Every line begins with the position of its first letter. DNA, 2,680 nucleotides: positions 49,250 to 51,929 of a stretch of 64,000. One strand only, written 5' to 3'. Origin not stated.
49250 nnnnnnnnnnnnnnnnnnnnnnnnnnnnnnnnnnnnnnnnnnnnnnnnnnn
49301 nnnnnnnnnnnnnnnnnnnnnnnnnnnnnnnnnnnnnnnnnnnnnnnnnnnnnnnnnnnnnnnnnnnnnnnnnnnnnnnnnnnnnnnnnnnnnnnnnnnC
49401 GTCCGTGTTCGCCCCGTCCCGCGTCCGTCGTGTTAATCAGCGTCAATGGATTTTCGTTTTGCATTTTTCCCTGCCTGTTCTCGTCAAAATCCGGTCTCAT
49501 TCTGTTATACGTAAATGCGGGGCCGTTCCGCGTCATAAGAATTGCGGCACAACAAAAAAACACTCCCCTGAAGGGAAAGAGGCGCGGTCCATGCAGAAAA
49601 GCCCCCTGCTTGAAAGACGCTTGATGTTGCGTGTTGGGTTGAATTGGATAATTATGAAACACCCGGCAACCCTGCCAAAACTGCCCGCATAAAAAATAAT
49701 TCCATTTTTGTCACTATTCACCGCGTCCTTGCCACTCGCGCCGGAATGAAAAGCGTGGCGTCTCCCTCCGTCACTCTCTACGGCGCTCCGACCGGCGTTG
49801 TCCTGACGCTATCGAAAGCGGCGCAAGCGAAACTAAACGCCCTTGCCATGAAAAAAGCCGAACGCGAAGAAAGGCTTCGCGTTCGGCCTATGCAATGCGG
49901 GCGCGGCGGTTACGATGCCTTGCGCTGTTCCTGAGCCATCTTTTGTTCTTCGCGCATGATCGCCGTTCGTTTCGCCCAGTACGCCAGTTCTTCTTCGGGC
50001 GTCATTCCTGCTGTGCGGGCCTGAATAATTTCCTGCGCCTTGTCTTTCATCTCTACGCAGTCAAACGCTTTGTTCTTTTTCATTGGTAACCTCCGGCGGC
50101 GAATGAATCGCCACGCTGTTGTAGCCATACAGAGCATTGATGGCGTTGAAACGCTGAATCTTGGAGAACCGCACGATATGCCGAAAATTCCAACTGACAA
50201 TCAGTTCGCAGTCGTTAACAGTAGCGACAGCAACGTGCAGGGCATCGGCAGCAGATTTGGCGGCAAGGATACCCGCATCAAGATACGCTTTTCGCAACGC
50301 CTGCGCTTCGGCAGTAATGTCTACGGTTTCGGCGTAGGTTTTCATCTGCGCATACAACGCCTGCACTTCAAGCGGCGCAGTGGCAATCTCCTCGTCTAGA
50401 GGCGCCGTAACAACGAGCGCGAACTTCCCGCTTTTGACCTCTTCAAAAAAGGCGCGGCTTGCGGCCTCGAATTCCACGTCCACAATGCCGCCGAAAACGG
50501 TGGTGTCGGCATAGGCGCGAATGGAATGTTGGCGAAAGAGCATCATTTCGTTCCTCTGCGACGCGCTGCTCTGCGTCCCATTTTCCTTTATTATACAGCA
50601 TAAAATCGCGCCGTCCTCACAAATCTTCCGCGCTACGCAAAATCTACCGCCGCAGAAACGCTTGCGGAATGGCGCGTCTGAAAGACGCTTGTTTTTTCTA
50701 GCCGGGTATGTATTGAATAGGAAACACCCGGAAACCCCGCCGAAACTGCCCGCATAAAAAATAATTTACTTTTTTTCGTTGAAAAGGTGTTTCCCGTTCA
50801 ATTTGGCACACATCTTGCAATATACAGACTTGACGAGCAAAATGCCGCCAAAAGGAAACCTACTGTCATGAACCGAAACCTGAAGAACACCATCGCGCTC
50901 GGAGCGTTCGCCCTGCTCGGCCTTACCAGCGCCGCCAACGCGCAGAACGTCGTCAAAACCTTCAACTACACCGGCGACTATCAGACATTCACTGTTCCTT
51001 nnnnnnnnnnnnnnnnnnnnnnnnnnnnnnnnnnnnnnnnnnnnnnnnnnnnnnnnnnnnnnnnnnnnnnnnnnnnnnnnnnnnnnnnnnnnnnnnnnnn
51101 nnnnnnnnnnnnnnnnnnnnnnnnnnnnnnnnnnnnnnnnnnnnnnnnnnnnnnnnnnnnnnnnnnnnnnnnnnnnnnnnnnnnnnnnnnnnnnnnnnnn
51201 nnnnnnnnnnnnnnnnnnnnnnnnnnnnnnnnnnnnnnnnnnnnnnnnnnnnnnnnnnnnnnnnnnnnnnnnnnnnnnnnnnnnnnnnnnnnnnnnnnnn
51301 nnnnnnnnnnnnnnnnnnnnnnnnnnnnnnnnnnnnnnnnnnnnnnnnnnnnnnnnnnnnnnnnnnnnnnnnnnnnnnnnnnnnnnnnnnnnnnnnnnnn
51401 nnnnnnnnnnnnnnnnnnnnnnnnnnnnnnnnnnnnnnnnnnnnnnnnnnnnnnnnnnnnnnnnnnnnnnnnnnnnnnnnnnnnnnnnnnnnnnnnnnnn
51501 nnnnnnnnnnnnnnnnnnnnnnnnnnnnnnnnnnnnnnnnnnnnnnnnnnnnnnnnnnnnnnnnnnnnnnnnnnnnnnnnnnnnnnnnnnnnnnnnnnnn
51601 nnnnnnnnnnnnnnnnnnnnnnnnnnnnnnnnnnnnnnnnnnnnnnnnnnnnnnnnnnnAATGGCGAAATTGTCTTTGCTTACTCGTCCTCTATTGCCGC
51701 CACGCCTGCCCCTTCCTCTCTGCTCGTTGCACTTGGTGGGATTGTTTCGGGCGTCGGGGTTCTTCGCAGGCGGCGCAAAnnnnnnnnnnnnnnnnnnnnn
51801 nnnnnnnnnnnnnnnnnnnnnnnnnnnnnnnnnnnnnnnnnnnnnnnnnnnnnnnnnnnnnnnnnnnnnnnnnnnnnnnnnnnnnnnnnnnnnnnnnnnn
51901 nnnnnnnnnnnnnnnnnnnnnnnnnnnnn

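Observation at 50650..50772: Conserved about 120-nt leader element upstream of PEP-CTERM genes (three copies)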

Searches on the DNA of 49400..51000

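Call 79: search_rna_families(source=window, start=49400, end=51000, threshold=evalue, max_evalue=1)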
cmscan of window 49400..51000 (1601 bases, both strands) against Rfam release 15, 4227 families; matches with E-value up to 1: 0.
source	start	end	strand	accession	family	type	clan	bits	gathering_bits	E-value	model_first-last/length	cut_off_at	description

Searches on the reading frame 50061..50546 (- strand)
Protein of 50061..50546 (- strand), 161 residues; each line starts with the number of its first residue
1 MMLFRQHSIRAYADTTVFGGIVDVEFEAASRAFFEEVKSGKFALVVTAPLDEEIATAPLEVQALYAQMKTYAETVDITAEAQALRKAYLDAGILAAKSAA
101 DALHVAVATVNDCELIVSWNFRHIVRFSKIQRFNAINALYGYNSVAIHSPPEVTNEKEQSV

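Call 70: search_protein_families(library=pfam, proteins=[window:50061-50546:-], max_evalue=0.01)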
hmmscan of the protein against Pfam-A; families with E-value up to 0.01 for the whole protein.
window:50061-50546:- (161 aa): 2 families
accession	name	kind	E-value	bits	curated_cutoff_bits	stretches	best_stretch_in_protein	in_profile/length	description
PF13470.12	PIN_3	-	0.001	20.3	27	1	25-121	18-114/115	PIN domain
PF01850.27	PIN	-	0.0017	19.4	23.6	1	46-118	45-109/120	PIN domain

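Call 71: search_protein_families(library=ncbifam, proteins=[window:50061-50546:-], max_evalue=0.01)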
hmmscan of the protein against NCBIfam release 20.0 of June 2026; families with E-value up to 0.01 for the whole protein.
window:50061-50546:- (161 aa): 0 families

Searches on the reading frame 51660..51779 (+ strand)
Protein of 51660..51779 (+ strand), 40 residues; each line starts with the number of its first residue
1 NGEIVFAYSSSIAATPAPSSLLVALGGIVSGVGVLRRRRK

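Call 72: search_protein_families(library=ncbifam, proteins=[window:51660-51779:+], max_evalue=10)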
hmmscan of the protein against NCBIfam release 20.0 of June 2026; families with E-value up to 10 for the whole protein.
seq(40 aa): 7 families
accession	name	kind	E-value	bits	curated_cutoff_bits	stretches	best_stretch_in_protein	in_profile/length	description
NF045529.2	Heimdall-CTERM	domain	0.0039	17.5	24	1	20-40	6-26/26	Heimdall-CTERM domain-containing surface protein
TIGR03901.2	MYXO-CTERM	domain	0.013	15.9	20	1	13-39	9-33/34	MYXO-CTERM sorting domain-containing protein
TIGR02595.1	PEP_CTERM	domain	0.027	15.3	16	1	15-40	1-24/24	PEP-CTERM sorting domain-containing protein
TIGR01167.1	LPXTG_anchor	domain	0.034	14.8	15.9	1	19-40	10-32/34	LPXTG cell wall anchor domain-containing protein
NF038129.1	PEP_NF038129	equivalog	0.067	13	65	1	10-39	166-194/194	NF038129 family PEP-CTERM protein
TIGR04174.1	IPTL_CTERM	subfamily_domain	0.092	13.1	20.5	1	22-40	9-27/27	IPTL-CTERM sorting domain-containing protein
TIGR03382.1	GC_trans_RRR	domain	2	9.1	15.85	1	13-39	3-27/27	MYXO-CTERM sorting domain-containing protein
